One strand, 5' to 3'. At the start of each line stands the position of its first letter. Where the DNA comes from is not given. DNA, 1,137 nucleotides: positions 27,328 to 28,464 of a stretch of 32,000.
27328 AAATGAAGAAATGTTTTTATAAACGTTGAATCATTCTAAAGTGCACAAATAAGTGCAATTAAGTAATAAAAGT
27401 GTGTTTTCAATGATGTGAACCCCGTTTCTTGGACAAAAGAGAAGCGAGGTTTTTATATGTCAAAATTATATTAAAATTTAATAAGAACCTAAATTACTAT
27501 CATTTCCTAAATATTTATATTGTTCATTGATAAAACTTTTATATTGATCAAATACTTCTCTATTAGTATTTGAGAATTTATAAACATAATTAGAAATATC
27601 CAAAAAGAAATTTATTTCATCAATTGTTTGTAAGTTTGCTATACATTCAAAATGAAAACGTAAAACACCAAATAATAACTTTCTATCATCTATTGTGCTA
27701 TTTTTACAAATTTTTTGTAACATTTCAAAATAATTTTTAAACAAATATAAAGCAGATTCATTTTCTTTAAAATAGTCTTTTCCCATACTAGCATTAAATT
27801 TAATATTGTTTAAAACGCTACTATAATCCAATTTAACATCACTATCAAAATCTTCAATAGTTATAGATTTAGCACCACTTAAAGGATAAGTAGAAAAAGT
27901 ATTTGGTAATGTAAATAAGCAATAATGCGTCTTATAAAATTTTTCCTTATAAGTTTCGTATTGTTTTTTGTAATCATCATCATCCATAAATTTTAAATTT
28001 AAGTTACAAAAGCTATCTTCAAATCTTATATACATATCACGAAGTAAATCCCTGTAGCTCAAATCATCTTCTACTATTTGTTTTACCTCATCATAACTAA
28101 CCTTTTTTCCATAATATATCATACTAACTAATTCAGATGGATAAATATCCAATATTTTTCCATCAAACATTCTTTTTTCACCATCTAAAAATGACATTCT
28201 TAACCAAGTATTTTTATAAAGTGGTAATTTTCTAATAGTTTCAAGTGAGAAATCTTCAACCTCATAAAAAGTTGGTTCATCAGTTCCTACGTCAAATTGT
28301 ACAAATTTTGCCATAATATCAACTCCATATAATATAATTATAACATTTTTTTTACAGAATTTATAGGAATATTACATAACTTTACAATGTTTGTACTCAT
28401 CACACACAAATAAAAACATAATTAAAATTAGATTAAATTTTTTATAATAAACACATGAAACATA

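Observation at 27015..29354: Two-gene cassette bracketed by direct MITE-like repeats, with a duplicated 22-nt terminator hairpin on the outer flanks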

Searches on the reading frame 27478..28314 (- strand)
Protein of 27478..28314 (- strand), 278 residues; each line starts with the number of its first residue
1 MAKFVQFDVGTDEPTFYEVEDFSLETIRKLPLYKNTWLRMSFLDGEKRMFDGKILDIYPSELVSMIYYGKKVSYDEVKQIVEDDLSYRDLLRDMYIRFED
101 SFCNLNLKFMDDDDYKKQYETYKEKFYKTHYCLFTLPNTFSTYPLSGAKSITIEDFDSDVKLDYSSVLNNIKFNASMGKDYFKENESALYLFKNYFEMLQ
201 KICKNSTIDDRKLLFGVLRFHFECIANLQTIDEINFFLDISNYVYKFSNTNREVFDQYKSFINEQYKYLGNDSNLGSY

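Call 9: search_protein_families(library=pfam, proteins=[window:27478-28314:-], max_evalue=0.1)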
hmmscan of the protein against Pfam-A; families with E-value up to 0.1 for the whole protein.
window:27478-28314:- (278 aa): 0 families

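Call 22: search_protein_families(library=ncbifam, proteins=[window:27478-28314:-], max_evalue=0.001)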
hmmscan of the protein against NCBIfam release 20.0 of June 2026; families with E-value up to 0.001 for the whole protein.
window:27478-28314:- (278 aa): 0 families

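Call 30: find_encoding_contigs(protein=window:27478-28314:-, flank=5000, max_places=10)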
Protein window:27478-28314:- (278 aa): 23 contigs read that carry it; 8 places shown.
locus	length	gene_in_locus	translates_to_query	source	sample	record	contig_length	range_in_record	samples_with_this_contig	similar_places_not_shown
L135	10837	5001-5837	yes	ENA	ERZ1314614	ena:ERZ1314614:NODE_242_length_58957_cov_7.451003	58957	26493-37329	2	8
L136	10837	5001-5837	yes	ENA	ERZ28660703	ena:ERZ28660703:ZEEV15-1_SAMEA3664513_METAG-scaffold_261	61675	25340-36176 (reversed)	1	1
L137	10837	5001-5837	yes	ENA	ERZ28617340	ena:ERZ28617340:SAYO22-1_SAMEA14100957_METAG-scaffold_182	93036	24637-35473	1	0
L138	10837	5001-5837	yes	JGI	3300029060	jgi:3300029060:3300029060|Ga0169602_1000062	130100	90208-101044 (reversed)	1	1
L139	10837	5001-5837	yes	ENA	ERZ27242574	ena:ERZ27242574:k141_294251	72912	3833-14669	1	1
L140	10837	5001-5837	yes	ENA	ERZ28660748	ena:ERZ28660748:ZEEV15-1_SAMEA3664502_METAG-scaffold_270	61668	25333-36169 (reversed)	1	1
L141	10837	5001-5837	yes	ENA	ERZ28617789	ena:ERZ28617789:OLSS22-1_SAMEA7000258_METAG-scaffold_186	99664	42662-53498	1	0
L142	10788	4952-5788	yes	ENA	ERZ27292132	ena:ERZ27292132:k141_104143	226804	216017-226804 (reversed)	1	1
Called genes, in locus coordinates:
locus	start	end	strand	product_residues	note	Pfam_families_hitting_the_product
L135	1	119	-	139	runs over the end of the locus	PF06338:ComK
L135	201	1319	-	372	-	PF00712:DNA_pol3_beta, PF02767:DNA_pol3_beta_2, PF02768:DNA_pol3_beta_3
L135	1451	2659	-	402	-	PF00308:Bac_DnaA, PF01637:ATPase_2 (weak), PF00004:AAA (weak), PF00910:RNA_helicase (faint), PF01695:IstB_IS21 (weak), PF13173:AAA_14 (weak), PF08299:Bac_DnaA_C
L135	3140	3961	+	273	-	PF00149:Metallophos, PF12850:Metallophos_2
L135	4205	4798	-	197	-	-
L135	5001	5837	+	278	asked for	-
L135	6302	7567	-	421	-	-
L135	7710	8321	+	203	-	-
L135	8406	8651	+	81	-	-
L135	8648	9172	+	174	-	-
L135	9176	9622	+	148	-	-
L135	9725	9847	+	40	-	PF00468:Ribosomal_L34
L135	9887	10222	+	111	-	PF00825:Ribonuclease_P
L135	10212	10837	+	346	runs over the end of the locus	-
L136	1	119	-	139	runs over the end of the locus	PF06338:ComK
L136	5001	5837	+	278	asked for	-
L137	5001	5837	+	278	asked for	-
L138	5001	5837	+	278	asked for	-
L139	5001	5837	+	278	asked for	-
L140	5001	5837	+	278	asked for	-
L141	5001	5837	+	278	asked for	-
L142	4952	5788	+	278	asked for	-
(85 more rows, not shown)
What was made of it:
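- The exact 278-aa protein is always at this locus in the 23 contigs read (call 30).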

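Call 31: search_protein_families(library=padloc, proteins=[window:27478-28314:-], max_evalue=0.01)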
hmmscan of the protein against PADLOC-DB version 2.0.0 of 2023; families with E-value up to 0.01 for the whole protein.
window:27478-28314:- (278 aa): 0 families

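Call 32: search_protein_families(library=phrogs, proteins=[window:27478-28314:-], max_evalue=0.01)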
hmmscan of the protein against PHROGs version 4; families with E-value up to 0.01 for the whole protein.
window:27478-28314:- (278 aa): 0 families

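Call 40: find_homologous_proteins(query=window:27478-28314:-, max_evalue=0.001)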
Query window:27478-28314:- (278 aa): 11 proteins with E <= 0.001 among 258 candidates.
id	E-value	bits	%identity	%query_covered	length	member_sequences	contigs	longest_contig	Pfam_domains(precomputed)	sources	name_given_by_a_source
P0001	9.6e-176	601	98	100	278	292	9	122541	-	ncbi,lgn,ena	-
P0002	4.3e-103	363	60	99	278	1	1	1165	-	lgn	-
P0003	3.8e-97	343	57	99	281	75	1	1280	-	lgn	-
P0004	1.6e-96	341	57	99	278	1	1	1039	-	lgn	-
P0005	1.2e-87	312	54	99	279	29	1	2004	-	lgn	-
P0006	1.7e-86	308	53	99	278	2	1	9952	-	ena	-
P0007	4.3e-84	300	53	99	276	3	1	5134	-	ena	-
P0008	5.8e-55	205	39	96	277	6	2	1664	-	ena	-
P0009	2.8e-51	193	39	96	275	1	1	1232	-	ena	-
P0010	7.9e-45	172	52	56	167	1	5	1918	-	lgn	-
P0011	2.5e-33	134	40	82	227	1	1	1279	-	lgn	-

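Call 41: find_encoding_contigs(protein=P0006, flank=6000, max_places=5)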
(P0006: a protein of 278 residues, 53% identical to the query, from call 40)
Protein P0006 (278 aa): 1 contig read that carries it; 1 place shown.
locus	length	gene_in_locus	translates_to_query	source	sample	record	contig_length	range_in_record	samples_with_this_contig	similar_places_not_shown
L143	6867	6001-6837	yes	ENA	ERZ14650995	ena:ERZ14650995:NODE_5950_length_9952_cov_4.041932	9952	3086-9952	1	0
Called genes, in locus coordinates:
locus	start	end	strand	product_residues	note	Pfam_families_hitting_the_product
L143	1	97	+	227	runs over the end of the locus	-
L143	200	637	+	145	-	-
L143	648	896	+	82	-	-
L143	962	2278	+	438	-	-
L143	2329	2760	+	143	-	PF01029:NusB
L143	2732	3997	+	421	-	PF13742:tRNA_anti_2, PF01336:tRNA_anti-codon, PF02601:Exonuc_VII_L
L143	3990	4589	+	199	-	-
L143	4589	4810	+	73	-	PF02609:Exonuc_VII_S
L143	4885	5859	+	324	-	PF13180:PDZ_2, PF05580:Peptidase_S55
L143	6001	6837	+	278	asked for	-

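Call 42: find_encoding_contigs(protein=P0007, flank=6000, max_places=5)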
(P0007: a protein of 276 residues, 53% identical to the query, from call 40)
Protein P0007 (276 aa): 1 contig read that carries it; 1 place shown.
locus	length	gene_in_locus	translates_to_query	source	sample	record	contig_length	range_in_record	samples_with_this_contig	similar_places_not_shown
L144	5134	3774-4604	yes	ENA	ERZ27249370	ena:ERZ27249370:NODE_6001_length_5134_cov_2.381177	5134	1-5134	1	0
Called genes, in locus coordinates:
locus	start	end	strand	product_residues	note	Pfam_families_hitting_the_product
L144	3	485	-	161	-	?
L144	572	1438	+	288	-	PF00126:HTH_1, PF03466:LysR_substrate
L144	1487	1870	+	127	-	PF02082:Rrf2 (weak), PF08279:HTH_11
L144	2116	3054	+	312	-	-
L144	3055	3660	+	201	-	PF01725:Ham1p_like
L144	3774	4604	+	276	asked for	-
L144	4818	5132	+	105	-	?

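Call 62: search_solved_structures(query=window:27478-28314:-, max_evalue=1)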
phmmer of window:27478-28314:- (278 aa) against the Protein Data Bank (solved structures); distinct sequences matched with E-value up to 1: 6.
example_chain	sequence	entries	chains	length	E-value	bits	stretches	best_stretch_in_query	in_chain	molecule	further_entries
7t87_C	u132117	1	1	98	0.33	13.7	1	114-150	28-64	Centyrin S17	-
8tm0_A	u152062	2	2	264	0.61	12.8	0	158-198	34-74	NKG2-D type II integral membrane protein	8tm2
6woo_H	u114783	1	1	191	0.72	12.6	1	126-221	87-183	uL6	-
3j16_F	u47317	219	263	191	0.74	12.6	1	126-221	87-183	60S ribosomal protein L6 | 60S ribosomal protein L9 | 60S ribosomal protein L9-A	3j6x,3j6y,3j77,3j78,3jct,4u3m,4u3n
6i7o_AD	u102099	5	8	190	0.76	12.5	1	126-221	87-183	60S ribosomal protein L9-A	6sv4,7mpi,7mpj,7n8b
6qt0_F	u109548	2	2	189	0.78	12.5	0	126-221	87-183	60S ribosomal protein L9-A | RPL9A isoform 1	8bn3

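Call 73: predict_structure(alignment_id=A2)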
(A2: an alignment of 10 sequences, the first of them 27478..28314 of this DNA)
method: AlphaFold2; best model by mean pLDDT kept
length: 278 residues; sequences in the alignment: 10
mean_pLDDT: 88.0   pTM: 0.71
mean pLDDT of the five models: 88.0, 87.9, 86.9, 83.7, 78.6
residues with pLDDT >= 90: 163; 70-90: 104; 50-70: 2; < 50: 9
segments of 3 or more residues with pLDDT < 50: 270-278
pLDDT, mean of each block of 10 residues (from residue 1): 91 90 96 91 94 89 94 94 83 93 87 93 94 90 81 94 91 82 86 94 89 91 85 91 84 92 76 43
secondary structure, 60 per line:
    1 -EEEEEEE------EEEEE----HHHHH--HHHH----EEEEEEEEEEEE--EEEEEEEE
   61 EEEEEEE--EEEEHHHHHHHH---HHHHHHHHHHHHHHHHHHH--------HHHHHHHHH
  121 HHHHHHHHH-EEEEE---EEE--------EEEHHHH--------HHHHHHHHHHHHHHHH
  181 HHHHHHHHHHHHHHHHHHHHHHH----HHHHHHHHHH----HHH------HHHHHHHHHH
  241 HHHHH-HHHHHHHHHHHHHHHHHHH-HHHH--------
elements in order: E2-8 E15-19 H24-28 H31-34 E39-50 E53-67 E70-73 H74-81 H85-103 H112-129 E131-135 E139-141 E150-152 H153-156 H165-203 H208-217 H231-245 H247-265 H267-270

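Call 77: fold_search(model_id=the predicted structure, library=pdb)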
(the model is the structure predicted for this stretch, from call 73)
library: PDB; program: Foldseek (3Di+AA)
matches with E <= 10: 162; with E <= 0.001: 0
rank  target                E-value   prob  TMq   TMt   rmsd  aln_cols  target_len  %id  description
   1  3hy8                  1.1e+00  0.04  0.10  0.12  18.2       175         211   14  Crystal Structure of Human Pyridoxine 5'-Phosphate Oxidase R229W Mutant (released 2009-07-28)
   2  1dnl                  1.2e+00  0.06  0.10  0.13  14.8       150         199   13  X-RAY STRUCTURE OF ESCHERICHIA COLI PYRIDOXINE 5'-PHOSPHATE OXIDASE COMPLEXED WITH FMN AT 1.8 ANGSTROM RESOLUTION (released 2000-01-05)
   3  4qvb_A                1.6e+00  0.08  0.12  0.21  12.8       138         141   12  Mycobacterium tuberculosis protein Rv1155 in complex with co-enzyme F420 (released 2015-02-25)
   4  6ymh_AAA              1.9e+00  0.06  0.10  0.16  10.3       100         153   14  X-ray structure of the K72I, Y129F, R133L, H199A quadruple mutant of PNP-oxidase from E. coli in complex with PLP (released 2021-04-28)
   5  6ymh_BBB              2.2e+00  0.04  0.09  0.13  14.8       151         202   10  X-ray structure of the K72I, Y129F, R133L, H199A quadruple mutant of PNP-oxidase from E. coli in complex with PLP (released 2021-04-28)
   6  6ylz                  2.2e+00  0.04  0.10  0.12  15.1       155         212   12  X-ray structure of the K72I,Y129F,R133L, H199A quadruple mutant of PNP-oxidase from E. coli (released 2021-04-14)
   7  2i51_B                2.2e+00  0.02  0.08  0.10  15.1       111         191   14  CRYSTAL STRUCTURE OF a pyridoxamine 5'-phosphate oxidase-related, FMN binding protein (NPUN_F5749) FROM NOSTOC PUNCTIF (released 2006-09-05)
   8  2i51_A                2.2e+00  0.02  0.07  0.10  15.3       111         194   14  CRYSTAL STRUCTURE OF a pyridoxamine 5'-phosphate oxidase-related, FMN binding protein (NPUN_F5749) FROM NOSTOC PUNCTIF (released 2006-09-05)
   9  1jnw                  2.5e+00  0.05  0.11  0.14  14.5       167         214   11  Active Site Structure of E. coli pyridoxine 5'-phosphate Oxidase (released 2001-08-01)
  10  8qyt                  2.6e+00  0.01  0.08  0.10  18.8       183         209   10  Human Pyridoxine-5'-phosphate oxidase in complex with PLP (released 2024-02-07)
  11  3tgv_A                2.8e+00  0.07  0.10  0.17   6.2        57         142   10  Crystal structure of HutZ,the heme storsge protein from Vibrio cholerae (released 2012-08-22)
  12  8qyw                  2.8e+00  0.02  0.09  0.12  18.2       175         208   13  Human Pyridoxine-5'-phosphate oxidase mutant R225H (released 2024-02-07)
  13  3ilw_A                2.8e+00  0.02  0.11  0.08  20.9       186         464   11  Structure of DNA gyrase subunit A N-terminal domain (released 2009-10-06)
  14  7chr                  3.0e+00  0.11  0.14  0.37   5.2        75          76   12  AcrIF9 (released 2020-12-23)
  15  2e8y_A                3.0e+00  0.08  0.12  0.05   8.0        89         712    8  Crystal structure of pullulanase type I from Bacillus subtilis str. 168 (released 2008-02-19)
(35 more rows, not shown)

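Call 78: fold_search(model_id=the predicted structure, library=viral)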
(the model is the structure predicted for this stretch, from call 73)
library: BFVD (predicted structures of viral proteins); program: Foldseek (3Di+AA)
matches with E <= 10: 426; with E <= 0.001: 0
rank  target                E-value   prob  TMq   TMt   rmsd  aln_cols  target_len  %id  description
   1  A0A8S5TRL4            1.2e-01  0.04  0.11  0.08  27.4       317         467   10  PORTAL PROTEIN [Siphoviridae sp. ct1SN28]
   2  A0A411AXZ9            1.7e-01  0.47  0.16  0.24  13.2       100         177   11  (no name in the UniProt tables at hand)
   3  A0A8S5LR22            2.0e-01  0.21  0.14  0.24  13.3       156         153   10  Uncharacterized protein [Myoviridae sp. ctfJc17]
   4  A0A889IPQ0            2.2e-01  0.08  0.10  0.15  14.0       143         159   12  (no name in the UniProt tables at hand)
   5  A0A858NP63            3.0e-01  0.77  0.16  0.49   7.2        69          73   12  (no name in the UniProt tables at hand)
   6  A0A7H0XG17            3.1e-01  0.07  0.14  0.18  18.0       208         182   10  Uncharacterized protein [Pseudomonas phage phiK7A1]
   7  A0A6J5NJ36            4.7e-01  0.66  0.16  0.51   5.8        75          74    9  Uncharacterized protein [uncultured Caudovirales phage]
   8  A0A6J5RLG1            4.7e-01  0.23  0.17  0.34   9.7       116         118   22  Uncharacterized protein [uncultured Caudovirales phage]
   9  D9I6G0                4.7e-01  0.04  0.13  0.12  21.4       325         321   10  Split RnlA RNA ligase 1 and tail fiber attachment catalyst [Acinetobacter phage 133]
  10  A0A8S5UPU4            5.3e-01  0.06  0.10  0.10  17.4       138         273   14  Nucleoid-associated protein [Siphoviridae sp. ct5FX1]
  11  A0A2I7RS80            5.9e-01  0.13  0.13  0.21  16.8       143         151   10  (no name in the UniProt tables at hand)
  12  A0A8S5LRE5            5.9e-01  0.09  0.12  0.11  20.8       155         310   15  BppU N-terminal domain-containing protein [Siphoviridae sp. ctzMZ8]
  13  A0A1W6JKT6            6.2e-01  0.38  0.12  0.31   7.2        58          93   17  Uncharacterized protein [Lactococcus phage AM4]
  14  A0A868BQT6            6.2e-01  0.35  0.14  0.46   9.9        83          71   13  (no name in the UniProt tables at hand)
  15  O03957                6.2e-01  0.33  0.14  0.41   6.9        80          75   18  p6 [Myxococcus phage Mx8]
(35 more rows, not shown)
